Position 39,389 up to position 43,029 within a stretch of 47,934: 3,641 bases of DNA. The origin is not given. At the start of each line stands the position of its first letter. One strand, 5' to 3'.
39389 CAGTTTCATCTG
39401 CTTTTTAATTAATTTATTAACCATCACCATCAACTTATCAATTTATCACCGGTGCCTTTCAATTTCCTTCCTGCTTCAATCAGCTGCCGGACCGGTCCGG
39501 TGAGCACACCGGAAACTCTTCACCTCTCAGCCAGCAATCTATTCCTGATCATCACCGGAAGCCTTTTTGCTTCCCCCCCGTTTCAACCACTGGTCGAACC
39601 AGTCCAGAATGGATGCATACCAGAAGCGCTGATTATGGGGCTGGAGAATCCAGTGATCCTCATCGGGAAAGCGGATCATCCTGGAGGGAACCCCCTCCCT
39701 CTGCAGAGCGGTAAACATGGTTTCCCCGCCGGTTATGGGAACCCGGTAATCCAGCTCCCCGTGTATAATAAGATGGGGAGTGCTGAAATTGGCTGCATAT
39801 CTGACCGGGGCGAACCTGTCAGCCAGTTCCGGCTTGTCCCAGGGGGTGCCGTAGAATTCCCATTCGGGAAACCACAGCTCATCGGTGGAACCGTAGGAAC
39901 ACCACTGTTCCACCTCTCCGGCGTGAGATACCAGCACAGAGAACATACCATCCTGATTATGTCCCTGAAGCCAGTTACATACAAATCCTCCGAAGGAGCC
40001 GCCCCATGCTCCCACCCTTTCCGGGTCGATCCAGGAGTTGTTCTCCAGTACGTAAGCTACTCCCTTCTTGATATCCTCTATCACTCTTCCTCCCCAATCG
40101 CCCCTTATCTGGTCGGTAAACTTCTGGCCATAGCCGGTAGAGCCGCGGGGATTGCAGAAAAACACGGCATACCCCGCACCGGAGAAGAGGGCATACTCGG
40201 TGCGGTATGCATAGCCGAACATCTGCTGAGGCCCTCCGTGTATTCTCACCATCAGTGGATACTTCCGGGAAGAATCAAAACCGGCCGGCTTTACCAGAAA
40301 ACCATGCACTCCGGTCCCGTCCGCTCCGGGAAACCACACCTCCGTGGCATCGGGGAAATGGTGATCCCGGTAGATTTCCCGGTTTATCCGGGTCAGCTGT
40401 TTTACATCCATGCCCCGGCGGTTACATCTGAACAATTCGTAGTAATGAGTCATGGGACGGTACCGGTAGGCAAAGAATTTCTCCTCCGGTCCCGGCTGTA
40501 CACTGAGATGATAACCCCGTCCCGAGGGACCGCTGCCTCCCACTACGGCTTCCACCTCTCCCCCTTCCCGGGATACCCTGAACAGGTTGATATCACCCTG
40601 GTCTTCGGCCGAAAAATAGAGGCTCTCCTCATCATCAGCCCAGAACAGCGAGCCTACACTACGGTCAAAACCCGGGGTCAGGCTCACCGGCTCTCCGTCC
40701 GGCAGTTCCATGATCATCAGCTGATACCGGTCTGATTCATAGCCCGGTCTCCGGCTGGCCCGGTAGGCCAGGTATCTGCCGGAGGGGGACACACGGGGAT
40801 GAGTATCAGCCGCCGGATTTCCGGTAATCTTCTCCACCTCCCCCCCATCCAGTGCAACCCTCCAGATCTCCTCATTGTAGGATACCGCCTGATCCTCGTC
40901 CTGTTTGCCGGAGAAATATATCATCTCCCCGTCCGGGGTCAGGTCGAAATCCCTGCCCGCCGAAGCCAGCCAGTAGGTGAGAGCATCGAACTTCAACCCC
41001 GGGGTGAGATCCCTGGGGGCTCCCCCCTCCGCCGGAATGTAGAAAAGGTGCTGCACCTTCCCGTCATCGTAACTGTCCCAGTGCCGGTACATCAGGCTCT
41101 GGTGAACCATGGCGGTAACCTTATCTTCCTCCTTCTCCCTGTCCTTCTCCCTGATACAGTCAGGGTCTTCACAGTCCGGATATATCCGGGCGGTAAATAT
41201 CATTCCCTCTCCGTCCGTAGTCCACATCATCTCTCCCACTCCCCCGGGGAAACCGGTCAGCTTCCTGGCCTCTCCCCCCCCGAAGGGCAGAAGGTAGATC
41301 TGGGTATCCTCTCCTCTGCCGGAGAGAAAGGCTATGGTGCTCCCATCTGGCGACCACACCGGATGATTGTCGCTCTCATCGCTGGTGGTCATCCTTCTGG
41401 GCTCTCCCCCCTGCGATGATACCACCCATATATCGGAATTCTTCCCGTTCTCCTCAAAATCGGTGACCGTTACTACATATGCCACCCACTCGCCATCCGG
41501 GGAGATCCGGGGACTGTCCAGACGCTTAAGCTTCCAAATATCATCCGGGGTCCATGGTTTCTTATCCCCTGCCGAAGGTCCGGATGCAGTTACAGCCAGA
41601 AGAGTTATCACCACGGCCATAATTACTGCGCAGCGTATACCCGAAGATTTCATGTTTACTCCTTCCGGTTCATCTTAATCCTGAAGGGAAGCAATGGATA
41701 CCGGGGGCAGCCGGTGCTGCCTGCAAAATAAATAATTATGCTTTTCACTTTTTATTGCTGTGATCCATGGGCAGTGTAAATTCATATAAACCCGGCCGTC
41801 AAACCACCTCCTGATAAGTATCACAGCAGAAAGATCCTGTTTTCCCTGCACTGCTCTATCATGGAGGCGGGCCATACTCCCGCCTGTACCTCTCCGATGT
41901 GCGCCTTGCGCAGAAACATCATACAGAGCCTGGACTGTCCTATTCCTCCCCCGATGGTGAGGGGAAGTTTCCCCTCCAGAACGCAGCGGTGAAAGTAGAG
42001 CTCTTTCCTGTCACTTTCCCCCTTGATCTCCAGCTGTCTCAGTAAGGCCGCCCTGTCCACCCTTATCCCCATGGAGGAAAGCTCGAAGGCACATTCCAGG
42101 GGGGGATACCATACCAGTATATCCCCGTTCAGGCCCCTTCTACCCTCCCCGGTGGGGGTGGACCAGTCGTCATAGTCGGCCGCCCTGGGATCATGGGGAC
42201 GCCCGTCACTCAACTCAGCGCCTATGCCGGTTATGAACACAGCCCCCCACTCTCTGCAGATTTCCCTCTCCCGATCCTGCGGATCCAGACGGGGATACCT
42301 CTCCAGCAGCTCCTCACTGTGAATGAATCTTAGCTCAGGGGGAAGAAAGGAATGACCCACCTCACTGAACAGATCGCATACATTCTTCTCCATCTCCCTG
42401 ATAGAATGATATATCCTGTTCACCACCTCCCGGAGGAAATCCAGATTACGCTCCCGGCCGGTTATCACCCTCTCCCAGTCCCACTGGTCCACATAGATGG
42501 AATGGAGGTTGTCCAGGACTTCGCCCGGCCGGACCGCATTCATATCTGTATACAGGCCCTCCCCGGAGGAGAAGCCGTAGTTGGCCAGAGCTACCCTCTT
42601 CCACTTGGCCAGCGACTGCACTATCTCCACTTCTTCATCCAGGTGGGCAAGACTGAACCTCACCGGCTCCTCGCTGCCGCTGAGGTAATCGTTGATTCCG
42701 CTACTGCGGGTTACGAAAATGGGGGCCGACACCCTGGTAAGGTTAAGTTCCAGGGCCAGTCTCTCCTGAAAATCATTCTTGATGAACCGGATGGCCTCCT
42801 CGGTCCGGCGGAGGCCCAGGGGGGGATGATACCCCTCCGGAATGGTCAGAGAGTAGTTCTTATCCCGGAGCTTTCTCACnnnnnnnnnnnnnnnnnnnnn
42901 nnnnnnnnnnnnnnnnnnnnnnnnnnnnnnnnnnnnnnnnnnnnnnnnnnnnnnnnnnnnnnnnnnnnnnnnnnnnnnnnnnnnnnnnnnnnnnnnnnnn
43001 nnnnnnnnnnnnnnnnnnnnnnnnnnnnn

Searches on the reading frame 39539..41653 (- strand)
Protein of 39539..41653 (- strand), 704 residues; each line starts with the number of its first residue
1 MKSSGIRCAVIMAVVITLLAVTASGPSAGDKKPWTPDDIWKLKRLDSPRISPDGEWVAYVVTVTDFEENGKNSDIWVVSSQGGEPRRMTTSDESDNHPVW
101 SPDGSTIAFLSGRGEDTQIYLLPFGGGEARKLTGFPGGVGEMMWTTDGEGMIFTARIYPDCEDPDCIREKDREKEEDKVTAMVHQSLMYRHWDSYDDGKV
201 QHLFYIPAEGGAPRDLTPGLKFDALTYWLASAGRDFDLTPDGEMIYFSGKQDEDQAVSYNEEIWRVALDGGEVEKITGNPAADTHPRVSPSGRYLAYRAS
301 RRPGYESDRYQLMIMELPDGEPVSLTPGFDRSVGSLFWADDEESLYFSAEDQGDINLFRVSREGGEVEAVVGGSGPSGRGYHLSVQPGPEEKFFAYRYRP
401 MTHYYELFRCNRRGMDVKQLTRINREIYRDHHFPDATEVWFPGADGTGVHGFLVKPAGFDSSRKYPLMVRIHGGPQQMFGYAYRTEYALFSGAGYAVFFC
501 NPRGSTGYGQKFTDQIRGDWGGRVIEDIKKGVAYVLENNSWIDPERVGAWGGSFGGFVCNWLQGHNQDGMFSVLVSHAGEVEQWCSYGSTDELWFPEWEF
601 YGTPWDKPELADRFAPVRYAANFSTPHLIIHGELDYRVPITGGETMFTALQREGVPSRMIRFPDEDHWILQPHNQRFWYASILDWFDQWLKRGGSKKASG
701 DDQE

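Call 10: search_protein_families(library=pfam, proteins=[window:39539-41653:-], max_evalue=0.001)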
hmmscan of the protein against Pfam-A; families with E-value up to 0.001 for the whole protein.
window:39539-41653:- (704 aa): 7 families
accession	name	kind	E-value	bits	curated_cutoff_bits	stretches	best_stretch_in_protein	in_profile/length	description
PF00326.27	Peptidase_S9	-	2.3e-58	197.6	22.6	1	483-691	3-211/213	Prolyl oligopeptidase family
PF07676.18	PD40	-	2.3e-20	72.4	20.9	1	85-120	1-37/38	WD40-like Beta Propeller Repeat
PF00930.27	DPPIV_N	-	6e-10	38.8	22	0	195-297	255-345/354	Dipeptidyl peptidase IV (DPP IV) N-terminal region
PF20434.5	BD-FAE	-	1.2e-09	38.5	26.8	1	462-649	10-214/215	BD-FAE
PF05448.18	AXE1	-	4.7e-05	22.8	21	0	437-556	57-187/321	Acetyl xylan esterase (AXE1)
PF25174.1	Beta-prop_THOC3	-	0.00049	19.6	305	0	75-155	73-148/272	THOC3 beta-propeller domain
PF02897.21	Peptidase_S9_N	-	0.0007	18.9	24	0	285-352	128-191/414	Prolyl oligopeptidase, N-terminal beta-propeller domain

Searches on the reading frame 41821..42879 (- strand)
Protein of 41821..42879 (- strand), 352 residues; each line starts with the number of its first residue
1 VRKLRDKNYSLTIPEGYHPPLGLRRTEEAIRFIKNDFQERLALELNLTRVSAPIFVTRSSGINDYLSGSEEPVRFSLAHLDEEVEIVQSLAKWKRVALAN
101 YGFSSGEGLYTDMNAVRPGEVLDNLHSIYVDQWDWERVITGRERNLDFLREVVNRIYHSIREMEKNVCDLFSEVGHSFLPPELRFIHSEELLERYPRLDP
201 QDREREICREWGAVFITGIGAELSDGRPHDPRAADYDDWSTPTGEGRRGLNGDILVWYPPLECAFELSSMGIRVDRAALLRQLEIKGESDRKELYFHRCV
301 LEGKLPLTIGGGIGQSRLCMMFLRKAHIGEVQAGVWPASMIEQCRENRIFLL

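Call 10: search_protein_families(library=pfam, proteins=[window:41821-42879:-], max_evalue=0.001)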
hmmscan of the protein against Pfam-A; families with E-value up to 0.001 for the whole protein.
window:41821-42879:- (352 aa): 1 family
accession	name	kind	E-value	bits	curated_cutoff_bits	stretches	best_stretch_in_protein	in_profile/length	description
PF03590.20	AsnA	-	2e-96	322.6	27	1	27-262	1-227/228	Aspartate-ammonia ligase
